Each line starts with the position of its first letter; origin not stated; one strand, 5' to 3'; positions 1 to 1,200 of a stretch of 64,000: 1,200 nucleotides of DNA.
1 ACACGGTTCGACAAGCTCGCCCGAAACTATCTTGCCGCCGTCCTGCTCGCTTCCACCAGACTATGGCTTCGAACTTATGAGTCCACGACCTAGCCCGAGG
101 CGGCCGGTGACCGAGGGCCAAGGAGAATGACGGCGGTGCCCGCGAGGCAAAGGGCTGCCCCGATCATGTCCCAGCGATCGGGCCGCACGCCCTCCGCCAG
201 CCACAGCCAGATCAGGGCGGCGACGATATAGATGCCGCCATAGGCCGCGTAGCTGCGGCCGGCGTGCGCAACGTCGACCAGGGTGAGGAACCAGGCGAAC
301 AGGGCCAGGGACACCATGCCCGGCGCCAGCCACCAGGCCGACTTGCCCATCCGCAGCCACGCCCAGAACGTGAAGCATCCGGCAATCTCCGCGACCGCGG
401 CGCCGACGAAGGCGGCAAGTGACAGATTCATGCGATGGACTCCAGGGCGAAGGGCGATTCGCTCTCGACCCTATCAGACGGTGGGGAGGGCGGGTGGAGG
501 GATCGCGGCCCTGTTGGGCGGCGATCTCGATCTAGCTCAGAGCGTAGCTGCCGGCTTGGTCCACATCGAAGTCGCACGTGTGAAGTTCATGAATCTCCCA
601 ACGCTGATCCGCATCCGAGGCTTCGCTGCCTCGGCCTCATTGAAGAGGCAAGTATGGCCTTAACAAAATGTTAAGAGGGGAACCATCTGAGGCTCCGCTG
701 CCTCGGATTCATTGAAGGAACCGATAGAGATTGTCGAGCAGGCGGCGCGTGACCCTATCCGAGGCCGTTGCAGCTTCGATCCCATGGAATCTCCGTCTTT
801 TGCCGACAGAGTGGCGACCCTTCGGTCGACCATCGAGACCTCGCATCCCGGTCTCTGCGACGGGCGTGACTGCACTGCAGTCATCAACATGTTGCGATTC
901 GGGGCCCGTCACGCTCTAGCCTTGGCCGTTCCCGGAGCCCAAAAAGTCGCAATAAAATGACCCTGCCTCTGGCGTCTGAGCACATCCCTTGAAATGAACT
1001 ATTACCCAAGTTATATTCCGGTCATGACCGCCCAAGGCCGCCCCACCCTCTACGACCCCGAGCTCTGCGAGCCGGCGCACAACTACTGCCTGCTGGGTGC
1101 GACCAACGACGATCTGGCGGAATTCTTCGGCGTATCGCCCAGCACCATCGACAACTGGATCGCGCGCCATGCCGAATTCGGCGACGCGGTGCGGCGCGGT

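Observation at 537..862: Hidden decayed CRISPR mini-array with type I-G-like repeats and no cas genes nearby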

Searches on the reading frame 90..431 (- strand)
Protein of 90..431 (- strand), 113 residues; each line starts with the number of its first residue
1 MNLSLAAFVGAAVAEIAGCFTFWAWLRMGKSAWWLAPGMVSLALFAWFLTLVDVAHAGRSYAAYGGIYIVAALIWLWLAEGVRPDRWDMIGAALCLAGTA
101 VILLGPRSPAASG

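Call 13: search_protein_families(library=pfam, proteins=[window:90-431:-], max_evalue=0.001)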
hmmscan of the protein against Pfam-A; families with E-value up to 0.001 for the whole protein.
window:90-431:- (113 aa): 1 family
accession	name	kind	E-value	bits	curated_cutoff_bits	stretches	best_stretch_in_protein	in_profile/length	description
PF02694.21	UPF0060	-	2.3e-34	118.3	24.9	1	4-107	4-106/107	Uncharacterised BCR, YnfA/UPF0060 family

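Call 47: find_homologous_proteins(query=window:90-431:-, max_evalue=1e-10)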
Query window:90-431:- (113 aa): 7985 proteins with E <= 1e-10 among 8000 candidates; the best 120 are listed.
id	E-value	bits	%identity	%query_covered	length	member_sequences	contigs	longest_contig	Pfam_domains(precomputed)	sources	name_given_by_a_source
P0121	1.1e-65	237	100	100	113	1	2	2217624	PF02694.22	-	-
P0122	2.3e-53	197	80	100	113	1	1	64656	PF02694.22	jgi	-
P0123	8.2e-51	189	83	92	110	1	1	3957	PF02694.22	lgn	-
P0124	1.2e-50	188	79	97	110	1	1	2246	PF02694.22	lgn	-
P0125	1.3e-50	188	75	100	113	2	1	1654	PF02694.22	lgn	-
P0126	2.2e-50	187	80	97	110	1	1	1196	PF02694.22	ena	-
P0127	5.6e-50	186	78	97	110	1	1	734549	PF02694.22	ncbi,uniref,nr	ncbi:YnfA family protein [Reyranella sp. CPCC 100927]|uniref:YnfA family protein n=1 Tax=Reyranella 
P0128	6.3e-50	186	78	96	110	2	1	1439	PF02694.22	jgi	jgi:small multidrug resistance family-3 protein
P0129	7.1e-50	186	77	97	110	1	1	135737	PF02694.22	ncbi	-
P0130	1.9e-49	184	78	97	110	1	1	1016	PF02694.22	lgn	-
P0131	2.3e-49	184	77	97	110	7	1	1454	PF02694.22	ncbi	-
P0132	2.3e-49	184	78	97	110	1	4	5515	PF02694.22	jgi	jgi:small multidrug resistance family-3 protein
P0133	2.8e-49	184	78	97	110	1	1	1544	PF02694.22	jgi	jgi:small multidrug resistance family-3 protein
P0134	3.0e-49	184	76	97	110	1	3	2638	PF02694.22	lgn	-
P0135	3.8e-49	183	82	92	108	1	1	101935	PF02694.22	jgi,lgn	-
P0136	5.2e-49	183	77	96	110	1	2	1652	PF02694.22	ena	-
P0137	5.4e-49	183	77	93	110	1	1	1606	PF02694.22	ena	-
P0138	5.7e-49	183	76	96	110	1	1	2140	PF02694.22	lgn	-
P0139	6.3e-49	183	76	96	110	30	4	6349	PF02694.22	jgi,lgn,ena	jgi:small multidrug resistance family-3 protein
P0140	7.1e-49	182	77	96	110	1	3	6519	PF02694.22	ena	-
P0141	7.9e-49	182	79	94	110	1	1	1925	PF02694.22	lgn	-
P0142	9.3e-49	182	77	97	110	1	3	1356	PF02694.22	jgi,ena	-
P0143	9.8e-49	182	80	94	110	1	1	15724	PF02694.22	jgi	jgi:small multidrug resistance family-3 protein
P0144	1.1e-48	182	79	94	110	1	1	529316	PF02694.22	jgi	jgi:small multidrug resistance family-3 protein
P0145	1.1e-48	182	79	94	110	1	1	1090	PF02694.22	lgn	-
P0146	1.1e-48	182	77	93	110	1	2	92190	PF02694.22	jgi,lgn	jgi:small multidrug resistance family-3 protein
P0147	1.3e-48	182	75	97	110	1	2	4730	PF02694.22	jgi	jgi:small multidrug resistance family-3 protein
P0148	1.4e-48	181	77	97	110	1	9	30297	PF02694.22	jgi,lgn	jgi:small multidrug resistance family-3 protein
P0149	1.5e-48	181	77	97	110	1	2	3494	PF02694.22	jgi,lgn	jgi:small multidrug resistance family-3 protein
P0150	1.5e-48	181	77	90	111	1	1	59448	PF02694.22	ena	-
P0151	1.8e-48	181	79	94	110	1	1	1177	PF02694.22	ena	-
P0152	2.0e-48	181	80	96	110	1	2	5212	PF02694.22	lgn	-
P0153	2.0e-48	181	79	94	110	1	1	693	PF02694.22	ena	-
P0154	2.0e-48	181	76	93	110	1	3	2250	PF02694.22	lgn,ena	-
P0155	2.1e-48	181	76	93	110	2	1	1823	PF02694.22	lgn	-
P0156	2.6e-48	181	75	96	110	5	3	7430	PF02694.22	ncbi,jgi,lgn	jgi:small multidrug resistance family-3 protein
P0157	2.7e-48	181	76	95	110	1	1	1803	PF02694.22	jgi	-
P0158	2.9e-48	180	76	97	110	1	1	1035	PF02694.22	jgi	-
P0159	3.0e-48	180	78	94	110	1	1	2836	PF02694.22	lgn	-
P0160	3.3e-48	180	77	95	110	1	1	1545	PF02694.22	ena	-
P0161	3.8e-48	180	75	97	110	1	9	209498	PF02694.22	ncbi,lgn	ncbi:MAG: YnfA family protein [Hyphomonadaceae bacterium]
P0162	3.9e-48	180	77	89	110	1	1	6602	PF02694.22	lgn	-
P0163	4.4e-48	180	76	96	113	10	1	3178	PF02694.22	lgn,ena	-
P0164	4.4e-48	180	75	97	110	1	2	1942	PF02694.22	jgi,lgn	jgi:small multidrug resistance family-3 protein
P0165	5.0e-48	180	81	83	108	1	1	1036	PF02694.22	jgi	jgi:small multidrug resistance family-3 protein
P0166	5.1e-48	180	75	97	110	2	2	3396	PF02694.22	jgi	jgi:small multidrug resistance family-3 protein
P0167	5.1e-48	180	76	90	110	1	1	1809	PF02694.22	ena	-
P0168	5.2e-48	180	79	92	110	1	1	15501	PF02694.22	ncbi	-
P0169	5.2e-48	180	76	96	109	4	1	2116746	PF02694.22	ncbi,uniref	ncbi:YnfA family protein [Brevundimonas sp. NPDC092305]|uniref:YnfA family protein n=1 Tax=Brevundim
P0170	5.2e-48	180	73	98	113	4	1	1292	PF02694.22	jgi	jgi:small multidrug resistance family-3 protein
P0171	5.2e-48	180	72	96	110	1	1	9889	PF02694.22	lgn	-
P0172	5.5e-48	180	77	97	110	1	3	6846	PF02694.22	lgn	-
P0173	6.1e-48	179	75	93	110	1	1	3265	PF02694.22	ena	-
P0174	8.1e-48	179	75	97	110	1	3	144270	PF02694.22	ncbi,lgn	-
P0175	8.4e-48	179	76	90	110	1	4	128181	PF02694.22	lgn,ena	-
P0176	8.7e-48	179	75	96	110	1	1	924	PF02694.22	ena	-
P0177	9.2e-48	179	77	94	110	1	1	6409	PF02694.22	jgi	jgi:small multidrug resistance family-3 protein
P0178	1.0e-47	179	75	97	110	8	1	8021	PF02694.22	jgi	jgi:small multidrug resistance family-3 protein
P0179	1.0e-47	179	77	95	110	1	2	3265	PF02694.22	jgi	jgi:small multidrug resistance family-3 protein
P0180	1.0e-47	179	77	89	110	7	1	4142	PF02694.22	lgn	-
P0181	1.2e-47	178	78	97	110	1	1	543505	PF02694.22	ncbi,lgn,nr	ncbi:MAG: YnfA family protein [Hyphomonadaceae bacterium]|nr:YnfA family protein [Hyphomonadaceae ba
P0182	1.4e-47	178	75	95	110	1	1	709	PF02694.22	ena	-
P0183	1.5e-47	178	75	97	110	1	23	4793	PF02694.22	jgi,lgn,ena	-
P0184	1.6e-47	178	76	95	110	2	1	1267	PF02694.22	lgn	-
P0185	1.7e-47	178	75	97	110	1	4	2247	PF02694.22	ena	-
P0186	1.7e-47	178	75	97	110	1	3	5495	PF02694.22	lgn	-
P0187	2.0e-47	178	76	83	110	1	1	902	PF02694.22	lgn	-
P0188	2.0e-47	178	77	95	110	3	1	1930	PF02694.22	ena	-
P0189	2.0e-47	178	74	97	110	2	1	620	PF02694.22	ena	-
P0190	2.2e-47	178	73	95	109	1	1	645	PF02694.22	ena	-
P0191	2.4e-47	177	75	97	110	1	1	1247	PF02694.22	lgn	-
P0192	2.4e-47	177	73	95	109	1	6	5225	PF02694.22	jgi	jgi:small multidrug resistance family-3 protein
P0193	2.5e-47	177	74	94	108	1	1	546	PF02694.22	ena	-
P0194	2.7e-47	177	80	80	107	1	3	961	PF02694.22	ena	-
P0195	3.2e-47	177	76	89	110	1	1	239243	PF02694.22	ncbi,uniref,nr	ncbi:YnfA family protein [Sphingomonas sp. DG1-23]|uniref:YnfA family protein n=1 Tax=Sphingomonas s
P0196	3.5e-47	177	75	97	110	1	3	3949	PF02694.22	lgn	-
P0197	3.6e-47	177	77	89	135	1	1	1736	PF02694.22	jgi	-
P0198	3.6e-47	177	71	97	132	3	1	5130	PF02694.22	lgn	-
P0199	3.9e-47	177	76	96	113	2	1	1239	PF02694.22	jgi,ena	-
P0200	3.9e-47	177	75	90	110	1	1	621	PF02694.22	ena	-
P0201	4.1e-47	177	73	95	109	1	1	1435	PF02694.22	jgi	jgi:small multidrug resistance family-3 protein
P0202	4.2e-47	177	73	96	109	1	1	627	PF02694.22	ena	-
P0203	4.4e-47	177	78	89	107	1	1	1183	PF02694.22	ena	-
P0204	4.5e-47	177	74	96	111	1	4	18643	PF02694.22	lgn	-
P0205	4.8e-47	176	76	82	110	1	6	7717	PF02694.22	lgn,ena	-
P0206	5.8e-47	176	74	96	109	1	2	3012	PF02694.22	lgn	-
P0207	5.9e-47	176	74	99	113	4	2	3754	PF02694.22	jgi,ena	-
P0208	7.2e-47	176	76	96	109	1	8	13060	PF02694.22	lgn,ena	-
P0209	7.2e-47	176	74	96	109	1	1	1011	PF02694.22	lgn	-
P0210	9.9e-47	175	77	89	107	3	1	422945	PF02694.22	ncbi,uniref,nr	ncbi:YnfA family protein [Novosphingobium album (ex Liu et al. 2023)]|uniref:YnfA family protein n=1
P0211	1.0e-46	175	77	93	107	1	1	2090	PF02694.22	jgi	jgi:small multidrug resistance family-3 protein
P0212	1.1e-46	175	73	96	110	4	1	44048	PF02694.22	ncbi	-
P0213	1.1e-46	175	75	90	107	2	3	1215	PF02694.22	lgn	-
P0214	1.1e-46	175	75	96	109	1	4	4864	PF02694.22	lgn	-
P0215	1.1e-46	175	73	96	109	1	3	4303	PF02694.22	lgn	-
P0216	1.2e-46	175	74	83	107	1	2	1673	PF02694.22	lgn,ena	-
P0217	1.2e-46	175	76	96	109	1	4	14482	PF02694.22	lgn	-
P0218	1.2e-46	175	74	97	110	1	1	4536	PF02694.22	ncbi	-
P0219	1.5e-46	175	76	94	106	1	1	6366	PF02694.22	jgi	jgi:small multidrug resistance family-3 protein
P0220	1.5e-46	175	76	94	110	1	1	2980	PF02694.22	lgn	-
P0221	1.5e-46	175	74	94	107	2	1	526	PF02694.22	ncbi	-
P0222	1.5e-46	175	72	98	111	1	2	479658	PF02694.22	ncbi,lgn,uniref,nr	ncbi:YnfA family protein [Phenylobacterium sp.]|uniref:YnfA family protein n=1 Tax=Phenylobacterium 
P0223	1.6e-46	175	75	97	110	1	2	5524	PF02694.22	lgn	-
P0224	1.6e-46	175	75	94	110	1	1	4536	PF02694.22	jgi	jgi:small multidrug resistance family-3 protein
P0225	1.6e-46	175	73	93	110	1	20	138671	PF02694.22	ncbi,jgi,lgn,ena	jgi:small multidrug resistance family-3 protein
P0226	1.7e-46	175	75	94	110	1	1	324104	PF02694.22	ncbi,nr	ncbi:MAG: YnfA family protein [Hyphomonadaceae bacterium]|nr:YnfA family protein [Hyphomonadaceae ba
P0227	1.8e-46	175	75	85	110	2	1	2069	PF02694.22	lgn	-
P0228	1.9e-46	175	78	92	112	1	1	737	PF02694.22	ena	-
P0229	2.0e-46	174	72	93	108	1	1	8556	PF02694.22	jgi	-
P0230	2.0e-46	174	77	95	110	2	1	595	PF02694.22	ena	-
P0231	2.0e-46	174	74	97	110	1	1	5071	PF02694.22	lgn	-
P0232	2.2e-46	174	75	96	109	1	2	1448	PF02694.22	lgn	-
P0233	2.3e-46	174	73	94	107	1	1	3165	PF02694.22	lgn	-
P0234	2.3e-46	174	74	97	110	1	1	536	PF02694.22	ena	-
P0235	2.4e-46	174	72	94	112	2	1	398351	PF02694.22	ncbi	-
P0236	2.4e-46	174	75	94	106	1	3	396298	PF02694.22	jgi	-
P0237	2.5e-46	174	72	96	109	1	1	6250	PF02694.22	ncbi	-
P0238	2.5e-46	174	75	93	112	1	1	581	PF02694.22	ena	-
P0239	2.6e-46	174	77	96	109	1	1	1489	PF02694.22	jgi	jgi:small multidrug resistance family-3 protein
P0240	2.7e-46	174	74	97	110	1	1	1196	PF02694.22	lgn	-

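Call 48: find_encoding_contigs(protein=P0121, flank=10000, max_places=5)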
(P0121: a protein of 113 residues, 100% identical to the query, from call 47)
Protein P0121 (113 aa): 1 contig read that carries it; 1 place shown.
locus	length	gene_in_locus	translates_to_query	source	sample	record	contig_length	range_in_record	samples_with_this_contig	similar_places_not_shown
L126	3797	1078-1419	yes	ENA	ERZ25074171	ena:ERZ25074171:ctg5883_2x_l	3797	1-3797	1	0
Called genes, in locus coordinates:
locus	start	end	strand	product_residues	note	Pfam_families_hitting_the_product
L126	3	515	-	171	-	?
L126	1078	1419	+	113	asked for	PF02694:UPF0060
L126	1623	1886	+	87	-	-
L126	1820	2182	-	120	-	PF13340:DUF4096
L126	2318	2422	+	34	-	-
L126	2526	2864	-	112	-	-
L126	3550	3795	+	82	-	?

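Call 59: find_encoding_contigs(protein=P0122, flank=4000, max_places=2)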
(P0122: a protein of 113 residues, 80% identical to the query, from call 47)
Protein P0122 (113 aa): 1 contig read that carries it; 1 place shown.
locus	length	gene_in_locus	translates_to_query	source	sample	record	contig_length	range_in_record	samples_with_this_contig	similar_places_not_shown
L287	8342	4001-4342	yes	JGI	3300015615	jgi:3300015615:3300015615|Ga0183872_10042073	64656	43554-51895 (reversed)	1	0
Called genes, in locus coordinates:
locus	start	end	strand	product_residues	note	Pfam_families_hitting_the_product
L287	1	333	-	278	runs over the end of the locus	PF13489:Methyltransf_23 (weak), PF13847:Methyltransf_31, PF08241:Methyltransf_11, PF08242:Methyltransf_12, PF13649:Methyltransf_25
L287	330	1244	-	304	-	PF01259:SAICAR_synt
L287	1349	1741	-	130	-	PF02627:CMD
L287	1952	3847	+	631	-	PF02705:K_trans, PF22776:K_trans_C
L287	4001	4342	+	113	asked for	PF02694:UPF0060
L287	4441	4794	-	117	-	PF19581:Glyoxalase_7 (weak)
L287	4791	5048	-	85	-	-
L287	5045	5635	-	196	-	-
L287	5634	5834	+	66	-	PF10636:hemP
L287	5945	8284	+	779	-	PF07715:Plug, PF00593:TonB_dep_Rec_b-barrel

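Call 60: find_encoding_contigs(protein=P0127, flank=4000, max_places=2)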
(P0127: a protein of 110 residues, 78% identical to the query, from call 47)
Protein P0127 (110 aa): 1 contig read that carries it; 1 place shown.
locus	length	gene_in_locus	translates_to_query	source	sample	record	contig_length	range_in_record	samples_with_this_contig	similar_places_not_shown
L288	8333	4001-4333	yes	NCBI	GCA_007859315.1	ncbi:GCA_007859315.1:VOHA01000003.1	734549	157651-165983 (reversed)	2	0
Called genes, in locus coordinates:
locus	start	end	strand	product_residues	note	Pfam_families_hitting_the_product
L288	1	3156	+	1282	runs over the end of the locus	PF12951:PATR, PF03797:Autotransporter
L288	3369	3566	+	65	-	-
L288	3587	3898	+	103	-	PF01503:PRA-PH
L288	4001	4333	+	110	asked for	PF02694:UPF0060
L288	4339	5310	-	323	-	-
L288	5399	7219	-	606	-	PF02826:2-Hacid_dh_C (faint), PF00070:Pyr_redox (faint), PF00743:FMO-like, PF01266:DAO (faint), PF01494:FAD_binding_3 (faint), PF07992:Pyr_redox_2, PF13738:Pyr_redox_3, PF13434:Lys_Orn_oxgnase, +2 more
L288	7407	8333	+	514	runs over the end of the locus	PF00486:Trans_reg_C, PF14559:TPR_19 (faint), PF07719:TPR_2 (faint), PF13431:TPR_17 (faint), PF00515:TPR_1 (faint), PF13414:TPR_11 (faint)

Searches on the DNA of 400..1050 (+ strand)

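Call 38: search_dna_similar(query=window:432-993:+, collection=phages, mode=distant, max_evalue=1)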
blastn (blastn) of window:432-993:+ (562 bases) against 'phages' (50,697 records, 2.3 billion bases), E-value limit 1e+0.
No match.

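Call 39: search_dna_similar(query=window:432-993:+, collection=plasmids, mode=distant, max_evalue=1)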
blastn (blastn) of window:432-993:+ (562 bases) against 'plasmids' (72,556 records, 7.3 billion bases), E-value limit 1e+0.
Records with a match: 6; places in all: 6; records where one place covers at least 80% of the query: 0.
Best place of each record, by identity: 90-95% 1; 80-90% 2; 60-80% 3.
By first word of the organism name: Rhizobium 2; Haladaptatus 1; Jannaschia 1; Candidatus 1; Mesorhizobium 1.
By predicted mobility (MOB-suite, as given by PLSDB): non-mobilizable 5; conjugative 1.
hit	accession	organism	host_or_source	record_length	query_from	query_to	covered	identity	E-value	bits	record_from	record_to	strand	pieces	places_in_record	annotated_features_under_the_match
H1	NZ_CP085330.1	Haladaptatus salinisoli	cell culture,saline soil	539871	65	131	12%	74.6%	5e-1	44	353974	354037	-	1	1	acyl-CoA dehydrogenase family protein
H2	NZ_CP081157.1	Jannaschia sp. M317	-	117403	69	122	10%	79.3%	5e-1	43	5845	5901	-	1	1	disulfide bond formation protein B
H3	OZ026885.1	Candidatus Methylocalor cossyra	-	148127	162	214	9%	77.2%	1e-1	45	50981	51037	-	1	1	protein of unknown function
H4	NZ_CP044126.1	Rhizobium sp. BG4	Prosopis cineraria,pure bacterial ...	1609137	300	338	7%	85.0%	5e-1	43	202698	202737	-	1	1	record has no annotation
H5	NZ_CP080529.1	Mesorhizobium sp. AR07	Oxytropis sp.,Cell culture,root nodule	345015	170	204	6%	87.2%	5e-1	44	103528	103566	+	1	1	none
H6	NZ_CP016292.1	Rhizobium leguminosarum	Vavilovia formosa,cell culture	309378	72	102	6%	90.3%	5e-1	44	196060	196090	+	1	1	NtaA/DmoA family FMN-dependent monooxygenase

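Call 67: search_rna_families(source=window, start=400, end=1050, threshold=evalue, max_evalue=10)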
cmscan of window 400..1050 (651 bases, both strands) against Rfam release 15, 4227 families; matches with E-value up to 10: 3.
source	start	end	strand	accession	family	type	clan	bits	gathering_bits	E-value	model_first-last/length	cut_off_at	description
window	611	645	+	RF01330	CRISPR-DR16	Gene; CRISPR;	-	29.1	35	0.0001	1-37/37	no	CRISPR RNA direct repeat element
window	615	634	-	RF01330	CRISPR-DR16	Gene; CRISPR;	-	14.5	35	3.9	6-25/37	no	CRISPR RNA direct repeat element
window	421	536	+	RF02505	Atu_L6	Gene; sRNA;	-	11.1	100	9.7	1-124/124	no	Rhizobiales sRNA Atu_L6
